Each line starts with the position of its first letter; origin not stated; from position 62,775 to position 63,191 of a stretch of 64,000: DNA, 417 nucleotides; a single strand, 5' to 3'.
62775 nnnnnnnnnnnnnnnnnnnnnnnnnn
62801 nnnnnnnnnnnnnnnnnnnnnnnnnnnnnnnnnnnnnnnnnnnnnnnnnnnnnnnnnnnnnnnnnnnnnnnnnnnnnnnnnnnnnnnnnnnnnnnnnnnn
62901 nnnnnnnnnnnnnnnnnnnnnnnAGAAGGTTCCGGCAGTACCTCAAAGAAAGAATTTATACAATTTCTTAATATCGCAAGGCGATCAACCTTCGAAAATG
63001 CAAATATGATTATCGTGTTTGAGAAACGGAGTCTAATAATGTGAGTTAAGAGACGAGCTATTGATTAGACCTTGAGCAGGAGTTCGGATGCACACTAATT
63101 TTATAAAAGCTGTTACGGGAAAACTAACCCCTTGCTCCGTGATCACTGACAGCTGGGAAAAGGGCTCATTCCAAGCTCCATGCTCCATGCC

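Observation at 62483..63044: GIY-YIG mini-element inserted precisely into the conserved N(I/L)AEG motif of a four-helix-bundle gene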

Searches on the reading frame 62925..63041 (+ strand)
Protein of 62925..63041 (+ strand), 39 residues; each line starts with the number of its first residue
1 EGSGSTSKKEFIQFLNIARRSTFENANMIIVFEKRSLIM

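Call 5: search_protein_families(library=pfam, proteins=[window:62925-63041:+], max_evalue=0.01)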
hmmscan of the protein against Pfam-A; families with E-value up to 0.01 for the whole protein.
window:62925-63041:+ (39 aa): 1 family
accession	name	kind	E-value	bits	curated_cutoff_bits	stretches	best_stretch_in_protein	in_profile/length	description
PF05635.17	23S_rRNA_IVP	-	3.7e-07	30.8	33.8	1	1-38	48-85/106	23S rRNA-intervening sequence protein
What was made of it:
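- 62925..63044 (+): 3' fragment of 4HB copy 6 (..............), in the +1 frame. It is truncated and is not related to copy 3. Pfam profile positions 48-85, E = 3.7e-7 (call 5).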
